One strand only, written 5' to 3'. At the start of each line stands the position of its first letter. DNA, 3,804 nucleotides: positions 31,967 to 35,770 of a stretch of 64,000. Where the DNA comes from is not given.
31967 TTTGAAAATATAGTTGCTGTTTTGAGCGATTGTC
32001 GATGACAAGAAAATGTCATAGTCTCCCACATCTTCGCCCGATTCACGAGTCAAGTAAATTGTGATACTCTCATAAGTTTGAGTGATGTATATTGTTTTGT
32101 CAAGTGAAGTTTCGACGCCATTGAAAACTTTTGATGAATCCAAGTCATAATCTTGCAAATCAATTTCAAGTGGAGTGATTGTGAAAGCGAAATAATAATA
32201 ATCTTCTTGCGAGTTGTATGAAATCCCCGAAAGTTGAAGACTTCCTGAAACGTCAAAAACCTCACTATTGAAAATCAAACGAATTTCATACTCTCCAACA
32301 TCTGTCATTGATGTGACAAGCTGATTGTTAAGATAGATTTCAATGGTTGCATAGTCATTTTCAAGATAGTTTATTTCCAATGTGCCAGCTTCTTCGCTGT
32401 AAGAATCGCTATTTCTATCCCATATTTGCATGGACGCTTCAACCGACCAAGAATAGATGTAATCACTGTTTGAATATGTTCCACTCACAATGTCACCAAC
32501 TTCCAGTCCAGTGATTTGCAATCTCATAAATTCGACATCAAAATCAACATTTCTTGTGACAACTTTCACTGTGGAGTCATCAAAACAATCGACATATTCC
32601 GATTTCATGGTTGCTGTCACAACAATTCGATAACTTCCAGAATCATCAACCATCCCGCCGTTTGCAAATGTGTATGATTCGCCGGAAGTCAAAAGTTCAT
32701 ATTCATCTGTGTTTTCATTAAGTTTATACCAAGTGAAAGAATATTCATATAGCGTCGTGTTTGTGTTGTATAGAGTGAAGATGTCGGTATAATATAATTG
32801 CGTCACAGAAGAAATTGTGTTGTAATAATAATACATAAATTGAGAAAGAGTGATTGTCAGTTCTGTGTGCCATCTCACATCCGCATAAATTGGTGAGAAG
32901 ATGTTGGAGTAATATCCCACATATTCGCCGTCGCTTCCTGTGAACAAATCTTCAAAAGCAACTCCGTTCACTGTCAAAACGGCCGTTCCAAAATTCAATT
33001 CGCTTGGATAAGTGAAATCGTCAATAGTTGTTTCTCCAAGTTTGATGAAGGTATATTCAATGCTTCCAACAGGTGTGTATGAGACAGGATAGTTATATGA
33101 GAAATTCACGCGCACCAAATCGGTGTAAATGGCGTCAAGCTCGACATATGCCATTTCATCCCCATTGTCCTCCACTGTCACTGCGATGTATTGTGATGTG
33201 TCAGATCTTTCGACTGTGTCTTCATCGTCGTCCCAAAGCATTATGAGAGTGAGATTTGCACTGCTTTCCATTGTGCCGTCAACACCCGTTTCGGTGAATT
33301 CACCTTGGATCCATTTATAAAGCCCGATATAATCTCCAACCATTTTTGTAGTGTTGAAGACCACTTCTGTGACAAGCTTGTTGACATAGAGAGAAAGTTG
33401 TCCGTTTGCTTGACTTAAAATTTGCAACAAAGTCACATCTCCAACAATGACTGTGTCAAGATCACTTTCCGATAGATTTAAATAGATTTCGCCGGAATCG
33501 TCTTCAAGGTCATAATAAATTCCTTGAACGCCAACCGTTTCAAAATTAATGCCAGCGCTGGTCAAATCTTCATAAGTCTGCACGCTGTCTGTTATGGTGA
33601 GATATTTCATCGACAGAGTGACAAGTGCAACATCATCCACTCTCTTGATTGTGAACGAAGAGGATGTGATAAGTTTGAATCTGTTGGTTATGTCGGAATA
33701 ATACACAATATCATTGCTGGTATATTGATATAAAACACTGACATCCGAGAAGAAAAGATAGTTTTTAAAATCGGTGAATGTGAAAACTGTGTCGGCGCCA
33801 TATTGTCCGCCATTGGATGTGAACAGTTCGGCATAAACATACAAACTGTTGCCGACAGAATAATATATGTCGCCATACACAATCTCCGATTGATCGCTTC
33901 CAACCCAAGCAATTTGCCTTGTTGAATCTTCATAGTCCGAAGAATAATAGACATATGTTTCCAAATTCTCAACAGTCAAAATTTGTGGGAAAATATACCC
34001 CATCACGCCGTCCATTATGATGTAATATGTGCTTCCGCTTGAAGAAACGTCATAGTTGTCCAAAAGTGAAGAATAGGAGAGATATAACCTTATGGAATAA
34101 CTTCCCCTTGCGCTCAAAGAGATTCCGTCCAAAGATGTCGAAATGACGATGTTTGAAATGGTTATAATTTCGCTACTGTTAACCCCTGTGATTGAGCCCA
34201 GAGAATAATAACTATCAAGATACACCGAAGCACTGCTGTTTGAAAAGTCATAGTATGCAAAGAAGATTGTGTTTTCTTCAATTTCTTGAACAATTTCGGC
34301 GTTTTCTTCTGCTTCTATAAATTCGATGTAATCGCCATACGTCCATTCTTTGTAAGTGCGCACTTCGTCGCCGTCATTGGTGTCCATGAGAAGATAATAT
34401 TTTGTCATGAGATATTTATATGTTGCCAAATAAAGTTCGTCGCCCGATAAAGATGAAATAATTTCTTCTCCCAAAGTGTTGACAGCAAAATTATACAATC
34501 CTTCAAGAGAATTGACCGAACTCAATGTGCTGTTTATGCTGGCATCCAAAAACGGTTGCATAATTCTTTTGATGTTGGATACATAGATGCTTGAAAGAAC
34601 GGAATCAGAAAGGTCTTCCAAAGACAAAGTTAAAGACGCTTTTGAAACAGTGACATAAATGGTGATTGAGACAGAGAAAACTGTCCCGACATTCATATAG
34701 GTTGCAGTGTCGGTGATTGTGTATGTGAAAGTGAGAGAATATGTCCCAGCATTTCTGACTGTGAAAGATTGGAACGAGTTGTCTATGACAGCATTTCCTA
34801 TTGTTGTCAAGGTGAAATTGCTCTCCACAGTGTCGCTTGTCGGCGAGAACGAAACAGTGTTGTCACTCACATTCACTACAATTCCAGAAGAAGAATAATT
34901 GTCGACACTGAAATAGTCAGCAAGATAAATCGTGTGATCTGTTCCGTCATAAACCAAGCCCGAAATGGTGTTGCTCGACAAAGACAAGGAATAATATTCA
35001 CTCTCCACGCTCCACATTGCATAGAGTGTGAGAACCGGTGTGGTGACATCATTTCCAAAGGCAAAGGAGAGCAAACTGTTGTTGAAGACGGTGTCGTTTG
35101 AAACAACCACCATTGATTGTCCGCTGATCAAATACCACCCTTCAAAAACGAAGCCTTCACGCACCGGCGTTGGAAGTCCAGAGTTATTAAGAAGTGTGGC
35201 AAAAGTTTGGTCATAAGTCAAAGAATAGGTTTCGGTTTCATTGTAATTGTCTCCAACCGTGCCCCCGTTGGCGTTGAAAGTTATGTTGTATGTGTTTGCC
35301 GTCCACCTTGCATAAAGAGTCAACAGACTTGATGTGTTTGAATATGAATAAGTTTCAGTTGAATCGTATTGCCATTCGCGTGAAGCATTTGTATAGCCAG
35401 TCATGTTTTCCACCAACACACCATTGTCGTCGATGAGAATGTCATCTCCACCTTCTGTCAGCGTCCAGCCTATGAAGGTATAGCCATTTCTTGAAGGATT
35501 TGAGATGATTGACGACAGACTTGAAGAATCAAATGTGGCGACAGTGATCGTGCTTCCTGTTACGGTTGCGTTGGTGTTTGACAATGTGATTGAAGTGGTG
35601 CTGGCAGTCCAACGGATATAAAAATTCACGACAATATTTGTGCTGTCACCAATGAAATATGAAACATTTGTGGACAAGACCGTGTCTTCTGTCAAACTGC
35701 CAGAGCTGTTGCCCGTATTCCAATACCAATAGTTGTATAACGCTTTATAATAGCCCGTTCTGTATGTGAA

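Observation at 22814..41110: A single 18.3-kb ORF encodes a ~6,100-aa mosaic surface protein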

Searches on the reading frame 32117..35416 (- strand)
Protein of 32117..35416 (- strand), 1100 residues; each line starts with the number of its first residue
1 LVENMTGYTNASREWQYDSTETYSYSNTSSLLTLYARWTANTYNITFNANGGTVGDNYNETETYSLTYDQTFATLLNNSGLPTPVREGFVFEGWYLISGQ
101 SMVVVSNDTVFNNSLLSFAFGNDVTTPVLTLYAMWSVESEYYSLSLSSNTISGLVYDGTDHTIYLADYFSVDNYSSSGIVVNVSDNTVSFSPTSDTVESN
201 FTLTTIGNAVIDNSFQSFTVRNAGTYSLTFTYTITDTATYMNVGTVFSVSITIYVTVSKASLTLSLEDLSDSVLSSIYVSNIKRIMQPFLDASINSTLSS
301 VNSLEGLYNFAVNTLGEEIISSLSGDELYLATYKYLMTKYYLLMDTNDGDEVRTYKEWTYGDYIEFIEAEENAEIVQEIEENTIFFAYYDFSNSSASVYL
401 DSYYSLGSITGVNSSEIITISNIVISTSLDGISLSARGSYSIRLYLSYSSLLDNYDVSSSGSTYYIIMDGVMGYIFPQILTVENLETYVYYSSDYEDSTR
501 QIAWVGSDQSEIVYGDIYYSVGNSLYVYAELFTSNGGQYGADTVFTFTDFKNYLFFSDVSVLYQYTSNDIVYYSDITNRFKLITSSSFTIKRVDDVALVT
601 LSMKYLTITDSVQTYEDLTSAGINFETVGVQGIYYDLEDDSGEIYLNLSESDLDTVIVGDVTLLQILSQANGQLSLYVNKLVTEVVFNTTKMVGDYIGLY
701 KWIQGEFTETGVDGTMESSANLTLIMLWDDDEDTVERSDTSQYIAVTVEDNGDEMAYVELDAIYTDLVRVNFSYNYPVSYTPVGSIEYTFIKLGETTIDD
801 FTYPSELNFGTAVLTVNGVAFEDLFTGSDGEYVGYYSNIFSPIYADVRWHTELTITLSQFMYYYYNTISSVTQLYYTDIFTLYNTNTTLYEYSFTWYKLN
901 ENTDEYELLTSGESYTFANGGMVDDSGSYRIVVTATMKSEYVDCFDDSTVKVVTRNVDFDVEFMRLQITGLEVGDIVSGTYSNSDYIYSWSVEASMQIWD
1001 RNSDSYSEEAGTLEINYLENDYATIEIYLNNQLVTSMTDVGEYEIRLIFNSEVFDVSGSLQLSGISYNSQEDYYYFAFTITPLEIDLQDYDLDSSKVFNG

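Call 5: search_protein_families(library=pfam, proteins=[window:32117-35416:-], max_evalue=0.1)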
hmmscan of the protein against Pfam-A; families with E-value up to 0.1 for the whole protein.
window:32117-35416:- (1100 aa): 2 families
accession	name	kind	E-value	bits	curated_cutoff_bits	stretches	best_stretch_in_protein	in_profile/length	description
PF09479.16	Flg_new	-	2.9e-07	30.9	27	1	43-107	1-51/65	Listeria-Bacteroides repeat domain (List_Bact_rpt)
PF16411.10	SusF_SusE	-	0.017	15.9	27.5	0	922-1016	75-159/167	Outer membrane protein SusF_SusE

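Call 85: search_protein_families(library=ncbifam, proteins=[window:32117-35416:-], max_evalue=0.01)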
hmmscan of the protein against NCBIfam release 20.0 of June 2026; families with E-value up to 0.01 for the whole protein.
window:32117-35416:- (1100 aa): 1 family
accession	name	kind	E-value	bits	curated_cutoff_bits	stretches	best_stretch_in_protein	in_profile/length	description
TIGR02543.1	List_Bact_rpt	repeat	2e-06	28.1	20.95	1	84-136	1-41/44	TIGR02543 family repeat protein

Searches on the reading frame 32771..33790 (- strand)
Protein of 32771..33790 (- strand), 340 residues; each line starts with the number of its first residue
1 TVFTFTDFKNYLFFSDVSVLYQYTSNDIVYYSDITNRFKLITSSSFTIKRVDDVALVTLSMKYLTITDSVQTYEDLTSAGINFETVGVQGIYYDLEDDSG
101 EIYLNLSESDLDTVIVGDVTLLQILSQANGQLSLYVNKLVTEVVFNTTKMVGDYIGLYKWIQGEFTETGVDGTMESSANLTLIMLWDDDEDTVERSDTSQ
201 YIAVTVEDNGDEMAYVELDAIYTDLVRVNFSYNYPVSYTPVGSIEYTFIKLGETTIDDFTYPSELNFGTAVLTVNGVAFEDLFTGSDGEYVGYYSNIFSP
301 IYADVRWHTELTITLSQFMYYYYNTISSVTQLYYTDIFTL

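Call 37: search_protein_families(library=pfam, proteins=[window:32771-33790:-], max_evalue=1)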
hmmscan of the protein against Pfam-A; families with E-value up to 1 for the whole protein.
window:32771-33790:- (340 aa): 1 family
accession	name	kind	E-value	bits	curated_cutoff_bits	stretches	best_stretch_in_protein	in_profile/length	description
PF21462.3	PsaS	-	0.21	12.2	27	1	252-309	19-76/112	Ph 6 antigen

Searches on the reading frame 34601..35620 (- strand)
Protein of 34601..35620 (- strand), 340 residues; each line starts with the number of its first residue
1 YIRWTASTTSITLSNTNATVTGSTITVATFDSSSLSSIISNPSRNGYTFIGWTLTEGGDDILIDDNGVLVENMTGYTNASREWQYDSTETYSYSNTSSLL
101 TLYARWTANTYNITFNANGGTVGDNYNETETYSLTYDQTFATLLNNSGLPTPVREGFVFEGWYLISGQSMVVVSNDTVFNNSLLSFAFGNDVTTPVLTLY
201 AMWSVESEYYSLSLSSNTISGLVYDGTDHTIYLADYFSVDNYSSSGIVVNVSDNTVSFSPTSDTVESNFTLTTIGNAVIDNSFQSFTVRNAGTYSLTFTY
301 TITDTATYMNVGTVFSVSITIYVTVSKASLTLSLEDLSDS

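Call 37: search_protein_families(library=pfam, proteins=[window:34601-35620:-], max_evalue=1)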
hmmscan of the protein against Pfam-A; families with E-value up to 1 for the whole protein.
window:34601-35620:- (340 aa): 3 families
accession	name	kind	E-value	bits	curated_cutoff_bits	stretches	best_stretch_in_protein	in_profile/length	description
PF09479.16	Flg_new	-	1.8e-11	44.4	27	2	111-176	1-52/65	Listeria-Bacteroides repeat domain (List_Bact_rpt)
PF19076.6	CshA_repeat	-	0.064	14.4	27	1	241-319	8-85/103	Surface adhesin CshA repetitive domain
PF18228.7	CdiI_N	-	0.079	13.3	25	1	27-85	24-81/108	CdiI N-terminal domain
